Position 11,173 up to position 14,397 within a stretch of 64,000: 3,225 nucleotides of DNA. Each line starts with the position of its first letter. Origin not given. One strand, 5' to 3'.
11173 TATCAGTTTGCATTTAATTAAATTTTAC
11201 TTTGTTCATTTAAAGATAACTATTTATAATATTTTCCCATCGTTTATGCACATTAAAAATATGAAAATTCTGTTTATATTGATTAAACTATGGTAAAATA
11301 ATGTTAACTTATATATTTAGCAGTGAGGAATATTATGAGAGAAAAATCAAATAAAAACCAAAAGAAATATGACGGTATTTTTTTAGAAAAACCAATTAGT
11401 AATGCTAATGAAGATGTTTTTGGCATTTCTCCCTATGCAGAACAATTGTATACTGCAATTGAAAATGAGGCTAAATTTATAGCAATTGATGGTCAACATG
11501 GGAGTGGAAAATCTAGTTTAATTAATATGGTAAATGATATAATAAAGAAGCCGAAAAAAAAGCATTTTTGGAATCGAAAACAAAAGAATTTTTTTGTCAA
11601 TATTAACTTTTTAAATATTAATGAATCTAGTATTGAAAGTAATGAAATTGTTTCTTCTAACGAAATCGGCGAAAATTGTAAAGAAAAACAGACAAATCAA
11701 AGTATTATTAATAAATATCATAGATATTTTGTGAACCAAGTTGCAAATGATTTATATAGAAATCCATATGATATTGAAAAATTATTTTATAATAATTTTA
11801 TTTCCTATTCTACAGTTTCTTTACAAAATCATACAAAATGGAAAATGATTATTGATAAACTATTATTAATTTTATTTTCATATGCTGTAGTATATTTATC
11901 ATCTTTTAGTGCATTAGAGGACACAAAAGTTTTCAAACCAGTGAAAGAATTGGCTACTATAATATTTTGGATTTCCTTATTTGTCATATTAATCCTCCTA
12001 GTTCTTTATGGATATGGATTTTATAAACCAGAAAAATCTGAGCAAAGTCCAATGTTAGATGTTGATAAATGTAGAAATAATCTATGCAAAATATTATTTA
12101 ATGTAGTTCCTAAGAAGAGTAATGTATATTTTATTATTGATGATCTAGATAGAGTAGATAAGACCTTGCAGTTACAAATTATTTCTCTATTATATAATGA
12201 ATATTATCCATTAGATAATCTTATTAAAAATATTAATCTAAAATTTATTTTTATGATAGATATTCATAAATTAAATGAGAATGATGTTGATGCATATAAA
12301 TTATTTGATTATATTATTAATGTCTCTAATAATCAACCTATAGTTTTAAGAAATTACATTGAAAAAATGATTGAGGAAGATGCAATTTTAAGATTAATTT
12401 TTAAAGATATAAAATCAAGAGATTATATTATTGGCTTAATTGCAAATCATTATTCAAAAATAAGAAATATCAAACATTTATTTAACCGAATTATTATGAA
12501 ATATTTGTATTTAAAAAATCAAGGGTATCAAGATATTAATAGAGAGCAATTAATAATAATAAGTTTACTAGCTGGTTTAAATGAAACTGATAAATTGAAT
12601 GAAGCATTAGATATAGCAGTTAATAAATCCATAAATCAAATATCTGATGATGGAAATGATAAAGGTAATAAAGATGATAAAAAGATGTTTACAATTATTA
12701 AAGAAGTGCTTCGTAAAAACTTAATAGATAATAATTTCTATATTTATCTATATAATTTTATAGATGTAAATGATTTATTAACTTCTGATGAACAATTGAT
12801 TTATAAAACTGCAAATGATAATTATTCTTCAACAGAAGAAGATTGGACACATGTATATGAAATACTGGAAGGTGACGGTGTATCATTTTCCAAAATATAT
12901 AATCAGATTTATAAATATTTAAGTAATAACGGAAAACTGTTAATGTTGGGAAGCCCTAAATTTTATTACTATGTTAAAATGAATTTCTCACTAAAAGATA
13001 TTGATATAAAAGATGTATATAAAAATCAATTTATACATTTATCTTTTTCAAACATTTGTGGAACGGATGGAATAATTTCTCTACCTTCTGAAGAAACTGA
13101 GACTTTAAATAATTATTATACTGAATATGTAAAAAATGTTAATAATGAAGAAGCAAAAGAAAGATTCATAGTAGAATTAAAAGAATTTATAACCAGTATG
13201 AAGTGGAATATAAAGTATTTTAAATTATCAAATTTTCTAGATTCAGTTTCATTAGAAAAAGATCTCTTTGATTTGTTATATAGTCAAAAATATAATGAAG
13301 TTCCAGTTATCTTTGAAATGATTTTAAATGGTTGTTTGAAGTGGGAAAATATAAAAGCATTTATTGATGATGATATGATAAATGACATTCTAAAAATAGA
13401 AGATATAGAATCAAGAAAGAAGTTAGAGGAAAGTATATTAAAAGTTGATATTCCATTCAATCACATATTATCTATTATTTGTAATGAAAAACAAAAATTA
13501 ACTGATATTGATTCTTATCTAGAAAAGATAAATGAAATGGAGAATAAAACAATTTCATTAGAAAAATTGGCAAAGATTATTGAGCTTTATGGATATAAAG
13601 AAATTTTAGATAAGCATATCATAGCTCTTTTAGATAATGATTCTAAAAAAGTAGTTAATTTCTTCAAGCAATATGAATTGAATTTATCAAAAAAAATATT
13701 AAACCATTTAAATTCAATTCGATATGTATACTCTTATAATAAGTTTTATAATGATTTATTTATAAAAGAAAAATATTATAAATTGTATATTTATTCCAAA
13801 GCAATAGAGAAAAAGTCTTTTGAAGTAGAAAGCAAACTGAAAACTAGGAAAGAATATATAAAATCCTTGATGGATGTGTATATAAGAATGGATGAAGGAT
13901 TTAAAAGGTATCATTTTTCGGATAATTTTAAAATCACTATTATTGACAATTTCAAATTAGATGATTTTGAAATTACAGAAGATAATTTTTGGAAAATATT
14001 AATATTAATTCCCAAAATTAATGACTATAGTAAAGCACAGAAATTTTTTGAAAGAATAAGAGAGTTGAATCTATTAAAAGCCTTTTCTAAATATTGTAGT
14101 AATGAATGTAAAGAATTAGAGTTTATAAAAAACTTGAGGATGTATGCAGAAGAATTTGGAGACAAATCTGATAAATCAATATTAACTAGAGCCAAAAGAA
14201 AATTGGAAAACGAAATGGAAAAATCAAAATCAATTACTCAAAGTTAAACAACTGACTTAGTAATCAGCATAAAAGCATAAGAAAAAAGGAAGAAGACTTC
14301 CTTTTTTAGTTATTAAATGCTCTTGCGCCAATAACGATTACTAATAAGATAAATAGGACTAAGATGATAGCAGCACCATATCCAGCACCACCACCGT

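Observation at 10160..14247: Membrane-embedded KAP NTPase plus 2-TM partner embedded in the toxin island: candidate defence module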

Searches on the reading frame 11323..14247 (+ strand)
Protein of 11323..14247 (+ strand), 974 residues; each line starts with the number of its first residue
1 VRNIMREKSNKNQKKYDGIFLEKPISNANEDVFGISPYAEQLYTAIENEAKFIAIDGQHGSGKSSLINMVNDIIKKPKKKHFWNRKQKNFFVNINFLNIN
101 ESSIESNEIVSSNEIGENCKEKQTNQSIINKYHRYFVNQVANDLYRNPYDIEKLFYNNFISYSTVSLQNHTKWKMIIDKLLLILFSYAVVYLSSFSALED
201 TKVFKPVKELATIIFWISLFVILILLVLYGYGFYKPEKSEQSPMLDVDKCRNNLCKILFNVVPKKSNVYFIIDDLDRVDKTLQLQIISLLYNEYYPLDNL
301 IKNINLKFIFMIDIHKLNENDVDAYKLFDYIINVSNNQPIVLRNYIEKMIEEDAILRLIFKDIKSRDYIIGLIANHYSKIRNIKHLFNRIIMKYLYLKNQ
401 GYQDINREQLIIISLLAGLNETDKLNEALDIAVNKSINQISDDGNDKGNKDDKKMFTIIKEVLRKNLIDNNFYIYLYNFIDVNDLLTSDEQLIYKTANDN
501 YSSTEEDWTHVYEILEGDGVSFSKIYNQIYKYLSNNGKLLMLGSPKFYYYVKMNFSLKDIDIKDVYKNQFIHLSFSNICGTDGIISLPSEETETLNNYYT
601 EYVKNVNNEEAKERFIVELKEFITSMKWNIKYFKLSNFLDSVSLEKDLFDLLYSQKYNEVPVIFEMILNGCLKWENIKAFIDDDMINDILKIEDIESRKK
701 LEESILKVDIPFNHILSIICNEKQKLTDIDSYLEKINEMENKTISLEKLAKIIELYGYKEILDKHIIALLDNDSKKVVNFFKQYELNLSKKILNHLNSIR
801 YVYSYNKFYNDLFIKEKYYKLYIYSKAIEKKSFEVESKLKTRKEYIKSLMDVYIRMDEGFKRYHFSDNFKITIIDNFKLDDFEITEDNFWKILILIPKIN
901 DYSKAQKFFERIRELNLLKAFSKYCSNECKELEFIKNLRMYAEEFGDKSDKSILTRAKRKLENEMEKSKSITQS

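Call 3: search_protein_families(library=pfam, proteins=[window:11323-14247:+], max_evalue=0.1)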
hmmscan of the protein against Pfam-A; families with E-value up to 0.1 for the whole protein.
window:11323-14247:+ (974 aa): 7 families
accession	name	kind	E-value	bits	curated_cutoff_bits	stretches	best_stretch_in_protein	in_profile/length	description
PF22376.2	PSV_trans_reg_dom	-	0.016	16.1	27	1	298-343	13-58/81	PSV, transcriptional regulator domain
PF05729.18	NACHT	-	0.023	14.9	26.7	0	53-81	3-31/167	NACHT domain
PF13191.12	AAA_16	-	0.025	15.5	32.6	0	47-76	21-50/167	AAA ATPase domain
PF13401.12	AAA_22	-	0.04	14.7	27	0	49-74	4-29/130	AAA domain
PF00005.33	ABC_tran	-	0.05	14.7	25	0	49-131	10-91/137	ABC transporter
PF20179.3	MSS51_C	-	0.058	13.5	27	0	110-181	68-130/185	MSS51 C-terminal domain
PF03193.22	RsgA_GTPase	-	0.09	13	30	0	40-71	98-127/174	RsgA GTPase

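Call 4: search_protein_families(library=padloc, proteins=[window:11323-14247:+], max_evalue=0.1)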
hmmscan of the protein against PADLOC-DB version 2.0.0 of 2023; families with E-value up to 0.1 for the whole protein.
window:11323-14247:+ (974 aa): 1 family
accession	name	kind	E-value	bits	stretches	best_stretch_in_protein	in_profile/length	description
PDLC02361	PifA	-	2.2e-09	34.5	1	21-80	7-70/720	PifA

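Call 5: search_protein_families(library=ncbifam, proteins=[window:11323-14247:+], max_evalue=0.1)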
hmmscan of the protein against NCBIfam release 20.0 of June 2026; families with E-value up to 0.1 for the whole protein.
window:11323-14247:+ (974 aa): 1 family
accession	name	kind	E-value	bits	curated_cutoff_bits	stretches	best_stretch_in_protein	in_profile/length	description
TIGR04521.1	ECF_ATPase_2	equivalog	0.0021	17.2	330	1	48-77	29-58/279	energy-coupling factor transporter ATPase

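Call 7: find_homologous_proteins(query=window:11323-14247:+)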
Query window:11323-14247:+ (974 aa): 66 proteins with E <= 0.001 among 8000 candidates.
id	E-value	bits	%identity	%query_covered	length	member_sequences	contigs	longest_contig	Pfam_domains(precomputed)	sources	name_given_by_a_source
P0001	0.0e+0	1143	59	99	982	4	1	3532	PF07693.21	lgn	-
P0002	7.5e-242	823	47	98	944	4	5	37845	-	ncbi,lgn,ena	-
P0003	4.6e-241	821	46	98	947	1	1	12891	-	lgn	-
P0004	7.4e-237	807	46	98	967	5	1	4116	-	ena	-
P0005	7.5e-236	804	46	98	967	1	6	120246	-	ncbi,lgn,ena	-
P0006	1.5e-228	779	46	95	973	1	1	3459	-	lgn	-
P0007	7.2e-227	774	44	99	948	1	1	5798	PF07693.21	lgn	-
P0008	3.1e-225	768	45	97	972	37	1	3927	-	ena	-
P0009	6.7e-225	767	43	98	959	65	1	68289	-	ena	-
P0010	9.6e-223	760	45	97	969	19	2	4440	-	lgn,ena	-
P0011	1.1e-222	760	44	97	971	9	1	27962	-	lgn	-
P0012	1.3e-219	750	43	97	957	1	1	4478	-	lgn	-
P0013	4.6e-211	722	42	97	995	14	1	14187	-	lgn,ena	-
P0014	4.9e-206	705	41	97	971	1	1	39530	PF07693.21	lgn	-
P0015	2.0e-192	660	42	94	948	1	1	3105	PF07693.21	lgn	-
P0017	2.6e-190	653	41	97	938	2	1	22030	PF07693.21,PF13191.13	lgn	-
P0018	2.9e-188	646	40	95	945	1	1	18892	PF07693.21,PF13191.13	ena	-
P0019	1.8e-163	564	38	97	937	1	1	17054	PF07693.21,PF24883.3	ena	-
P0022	1.2e-158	548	37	95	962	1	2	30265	PF07693.21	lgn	-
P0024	7.1e-157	542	38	97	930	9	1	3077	PF07693.21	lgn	-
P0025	2.1e-155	537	38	97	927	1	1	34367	PF07693.21,PF24883.3,PF13401.13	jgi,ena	jgi:ABC-type antimicrobial peptide transport system, ATPase component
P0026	5.1e-155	536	37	97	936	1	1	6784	PF07693.21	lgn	-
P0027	1.1e-154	535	38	95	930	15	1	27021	PF07693.21,PF13401.13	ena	-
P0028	6.4e-154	532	38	97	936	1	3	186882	PF07693.21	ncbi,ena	-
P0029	1.0e-152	528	37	95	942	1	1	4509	PF07693.21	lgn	-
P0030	1.7e-152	528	36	98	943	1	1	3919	PF07693.21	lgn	-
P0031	5.4e-152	526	37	98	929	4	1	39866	PF07693.21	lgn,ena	-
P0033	1.7e-151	524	38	98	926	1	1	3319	PF07693.21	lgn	-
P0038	1.3e-150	521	37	97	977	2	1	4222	PF07693.21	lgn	-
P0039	3.4e-150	520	37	98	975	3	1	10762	PF07693.21,PF13191.13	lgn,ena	-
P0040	2.3e-149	517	36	97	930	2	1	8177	PF07693.21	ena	-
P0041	3.4e-149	517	37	98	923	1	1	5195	PF07693.21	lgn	-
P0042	4.9e-149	516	38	97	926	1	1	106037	PF07693.21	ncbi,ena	-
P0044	2.4e-148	514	37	97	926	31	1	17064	PF07693.21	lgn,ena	-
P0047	6.4e-147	509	37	97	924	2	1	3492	PF07693.21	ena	-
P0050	2.5e-144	501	37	95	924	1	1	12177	PF07693.21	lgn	-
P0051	6.0e-141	489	36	97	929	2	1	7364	PF07693.21,PF13401.13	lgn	-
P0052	8.3e-140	486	35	97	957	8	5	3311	PF07693.21,PF13191.13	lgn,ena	-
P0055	5.3e-133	463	34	95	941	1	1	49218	PF07693.21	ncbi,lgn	-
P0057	4.6e-115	404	36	87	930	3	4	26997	PF07693.21,PF13401.13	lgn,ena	-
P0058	1.4e-112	396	33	98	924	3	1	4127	PF07693.21,PF13401.13,PF13191.13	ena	-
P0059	1.3e-110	389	36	87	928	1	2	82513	PF07693.21,PF13401.13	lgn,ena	-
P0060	2.1e-110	388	36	87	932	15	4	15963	PF07693.21,PF13401.13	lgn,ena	-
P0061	4.1e-108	381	35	87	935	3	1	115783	PF07693.21,PF13401.13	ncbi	-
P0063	1.2e-102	363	31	95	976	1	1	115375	PF07693.21,PF13401.13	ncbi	-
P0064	6.9e-100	354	30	98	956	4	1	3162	PF07693.21,PF20693.4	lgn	-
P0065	1.7e-75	273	32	97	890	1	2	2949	PF07693.21,PF13401.13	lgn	-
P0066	3.0e-75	272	33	69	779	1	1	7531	PF07693.21,PF13401.13,PF13191.13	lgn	-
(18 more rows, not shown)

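Call 9: find_encoding_contigs(protein=P0005, flank=10000, max_places=4)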
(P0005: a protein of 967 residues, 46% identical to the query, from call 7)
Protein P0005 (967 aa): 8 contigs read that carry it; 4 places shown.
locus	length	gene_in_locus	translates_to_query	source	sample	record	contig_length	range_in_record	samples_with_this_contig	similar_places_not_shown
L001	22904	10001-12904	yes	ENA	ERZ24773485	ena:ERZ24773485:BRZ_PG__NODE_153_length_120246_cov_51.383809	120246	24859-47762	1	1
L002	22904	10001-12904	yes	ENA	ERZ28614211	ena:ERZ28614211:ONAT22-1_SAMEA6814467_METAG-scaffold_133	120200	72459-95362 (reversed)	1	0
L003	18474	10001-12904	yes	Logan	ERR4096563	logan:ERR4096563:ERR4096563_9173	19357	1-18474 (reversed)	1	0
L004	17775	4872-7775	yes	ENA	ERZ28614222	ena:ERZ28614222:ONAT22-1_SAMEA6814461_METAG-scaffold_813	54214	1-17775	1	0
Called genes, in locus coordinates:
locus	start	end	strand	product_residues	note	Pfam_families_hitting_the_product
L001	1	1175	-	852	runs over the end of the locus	PF00690:Cation_ATPase_N, PF00122:E1-E2_ATPase, PF00702:Hydrolase, PF13246:Cation_ATPase, PF00689:Cation_ATPase_C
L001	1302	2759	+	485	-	PF03323:GerA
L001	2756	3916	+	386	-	PF25198:Spore_GerAC_N, PF05504:Spore_GerAC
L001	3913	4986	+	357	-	PF03845:Spore_permease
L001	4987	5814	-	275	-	PF04018:VCA0040-like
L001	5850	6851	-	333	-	PF00579:tRNA-synt_1b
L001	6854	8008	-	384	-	PF01734:Patatin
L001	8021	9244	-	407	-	-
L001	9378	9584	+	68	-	PF10612:Spore-coat_CotZ (weak)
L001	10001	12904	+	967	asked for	-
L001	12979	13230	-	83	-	PF12844:HTH_19, PF01381:HTH_3, PF13443:HTH_26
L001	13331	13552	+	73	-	-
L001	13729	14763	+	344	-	PF13481:AAA_25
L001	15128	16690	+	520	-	PF00239:Resolvase, PF07508:Recombinase, PF13408:Zn_ribbon_recom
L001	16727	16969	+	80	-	PF10612:Spore-coat_CotZ (faint)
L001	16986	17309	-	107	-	-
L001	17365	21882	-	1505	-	PF14480:DNA_pol3_a_NI, PF02811:PHP, PF00929:RNase_T, PF07733:DNA_pol3_alpha, PF17657:DNA_pol3_finger, PF14579:HHH_6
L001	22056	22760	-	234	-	PF05175:MTS, PF06325:PrmA, PF13489:Methyltransf_23 (faint), PF13847:Methyltransf_31, PF08241:Methyltransf_11, PF08242:Methyltransf_12 (weak), PF13649:Methyltransf_25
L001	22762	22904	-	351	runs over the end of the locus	PF03462:PCRF, PF00472:RF-1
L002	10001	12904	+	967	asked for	-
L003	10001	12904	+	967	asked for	-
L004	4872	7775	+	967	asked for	-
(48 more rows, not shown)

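Call 10: find_encoding_contigs(protein=P0028, flank=10000, max_places=3)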
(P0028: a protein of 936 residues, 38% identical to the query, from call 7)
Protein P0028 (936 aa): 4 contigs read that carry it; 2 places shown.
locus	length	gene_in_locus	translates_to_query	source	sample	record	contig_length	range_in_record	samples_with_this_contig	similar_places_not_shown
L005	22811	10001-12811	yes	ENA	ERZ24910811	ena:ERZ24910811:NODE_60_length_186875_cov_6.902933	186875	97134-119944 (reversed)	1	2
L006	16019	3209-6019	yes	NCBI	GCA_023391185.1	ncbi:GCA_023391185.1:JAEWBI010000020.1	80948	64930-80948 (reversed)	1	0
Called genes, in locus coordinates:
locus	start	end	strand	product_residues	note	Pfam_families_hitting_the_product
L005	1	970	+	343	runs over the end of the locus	PF02618:YceG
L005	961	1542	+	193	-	PF01596:Methyltransf_3, PF01135:PCMT, PF02475:TRM5-TYW2_MTfase, PF12847:Methyltransf_18 (weak), PF13578:Methyltransf_24 (weak)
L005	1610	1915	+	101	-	-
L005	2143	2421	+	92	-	-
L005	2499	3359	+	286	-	PF01136:Peptidase_U32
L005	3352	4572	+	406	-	PF01136:Peptidase_U32, PF04055:Radical_SAM (faint), PF16325:Peptidase_U32_C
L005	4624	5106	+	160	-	PF03449:GreA_GreB_N, PF01272:GreA_GreB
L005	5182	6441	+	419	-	PF05697:Trigger_N, PF00254:FKBP_C, PF05698:Trigger_C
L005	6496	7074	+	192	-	PF02557:VanY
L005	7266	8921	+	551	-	PF07963:N_methyl (weak)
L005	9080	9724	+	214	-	PF00768:Peptidase_S11, PF13354:Beta-lactamase2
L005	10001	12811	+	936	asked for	PF07693:KAP_NTPase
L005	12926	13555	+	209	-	-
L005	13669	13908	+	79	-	PF13443:HTH_26, PF01381:HTH_3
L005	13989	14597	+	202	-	-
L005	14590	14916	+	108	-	-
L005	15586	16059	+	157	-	PF13730:HTH_36 (faint)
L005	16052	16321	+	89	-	-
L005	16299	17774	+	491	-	PF00239:Resolvase, PF07508:Recombinase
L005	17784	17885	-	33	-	-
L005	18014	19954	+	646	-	PF02463:SMC_N, PF11398:DUF2813, PF13175:AAA_15, PF13476:AAA_23, PF13555:AAA_29 (weak), PF13175:AAA_15, PF13304:AAA_21, PF20469:OLD-like_TOPRIM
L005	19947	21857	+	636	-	PF00580:UvrD-helicase, PF13245:AAA_19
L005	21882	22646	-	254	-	PF18742:DpnII-MboI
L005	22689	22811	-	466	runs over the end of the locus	PF00239:Resolvase, PF07508:Recombinase, PF13408:Zn_ribbon_recom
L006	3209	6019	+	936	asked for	PF07693:KAP_NTPase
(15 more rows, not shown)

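Call 12: find_related_loci(query=A1, collection=genome_contigs, flank=10000)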
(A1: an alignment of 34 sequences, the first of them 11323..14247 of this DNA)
Query A1 (974 aa) in genome_contigs; peptide patterns used: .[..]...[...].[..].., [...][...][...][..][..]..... (x = any residue, [..] = any of these).
370 stretches matched a pattern; 18 encode a relative of the query (tblastn E <= 1e-3); 18 distinct loci.
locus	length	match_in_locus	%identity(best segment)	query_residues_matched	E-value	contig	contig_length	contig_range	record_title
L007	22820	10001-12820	47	5-962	0e+0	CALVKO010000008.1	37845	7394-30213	MAG: uncultured Bacilli bacterium isolate BRZ_EG__bin97 genome assembly, contig: BRZ_EG__NODE_1397_length_37845_cov_27.7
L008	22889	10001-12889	46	5-962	0e+0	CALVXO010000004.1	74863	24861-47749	MAG: uncultured Bacilli bacterium isolate BRZ_PD__bin30 genome assembly, contig: BRZ_PD__NODE_418_length_74863_cov_13.05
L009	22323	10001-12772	45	17-944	0e+0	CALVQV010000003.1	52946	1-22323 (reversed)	MAG: uncultured Bacilli bacterium isolate BRZ_KF__bin17 genome assembly, contig: BRZ_KF__NODE_901_length_52946_cov_6.540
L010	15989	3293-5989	38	19-957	8e-161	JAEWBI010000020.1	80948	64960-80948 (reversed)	MAG: Bacillota bacterium isolate OH_PBB_246 k127_1485979, whole genome shotgun sequence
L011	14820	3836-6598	38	17-962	3e-158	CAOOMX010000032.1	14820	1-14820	MAG TPA_asm: uncultured Bacilli bacterium isolate MGBC100325 genome assembly, contig: MGBC100325.32, whole genome shotgu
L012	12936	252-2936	38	20-946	2e-157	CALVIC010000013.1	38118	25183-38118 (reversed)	MAG: uncultured Bacilli bacterium isolate BRZ_DB__bin97 genome assembly, contig: BRZ_DB__NODE_1136_length_38118_cov_6.46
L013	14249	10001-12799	37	18-944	4e-156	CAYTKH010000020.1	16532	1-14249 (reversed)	MAG TPA_asm: uncultured Muribaculaceae bacterium isolate SRP287540_co2_278 genome assembly, contig: NODE_3798_length_165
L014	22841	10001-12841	37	18-967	5e-153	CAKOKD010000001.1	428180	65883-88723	MAG: uncultured Bacilli bacterium isolate REFINED_METABAT215_TOP10_CONTIGS_1500_ASSEMBLY_K77_MERGED__Hadza_MoBio_hadza-I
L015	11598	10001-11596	48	5-542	9e-140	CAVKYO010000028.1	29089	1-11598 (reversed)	Acidaminococcus fermentans isolate H07683-L1_cleanbin_000030 genome assembly, contig: Spades_H07683-L1_contig_1082, whol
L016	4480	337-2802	35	19-856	3e-124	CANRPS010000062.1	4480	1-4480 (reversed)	MAG: uncultured Clostridia bacterium isolate Lapin-017__bin47 genome assembly, contig: Lapin-017__NODE_17853_length_4480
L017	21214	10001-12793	31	19-944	2e-115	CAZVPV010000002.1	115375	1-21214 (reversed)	MAG TPA_asm: uncultured Candidatus Saccharibacteria bacterium isolate SRP287540_co1_118 genome assembly, contig: NODE_78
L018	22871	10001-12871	37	7-961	1e-143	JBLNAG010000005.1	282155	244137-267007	MAG: Ignavibacteriales bacterium isolate MAG183 PRJNA951521_bin41_renamed_4, whole genome shotgun sequence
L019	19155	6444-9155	34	5-932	4e-129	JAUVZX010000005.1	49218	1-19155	MAG: Bacilli bacterium isolate CSMAG_1279 CSMAG_1279_k141_50242_length_49218_cov_34.9695, whole genome shotgun sequence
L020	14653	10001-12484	35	12-856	2e-124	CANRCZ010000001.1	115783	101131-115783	MAG: uncultured Bacilli bacterium isolate Lapin-026__bin41 genome assembly, contig: Lapin-026__NODE_127_length_115783_co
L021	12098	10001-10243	27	24-105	9e-7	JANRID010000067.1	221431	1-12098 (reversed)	MAG: Bacteroidia bacterium isolate bins.412 k141_2214328, whole genome shotgun sequence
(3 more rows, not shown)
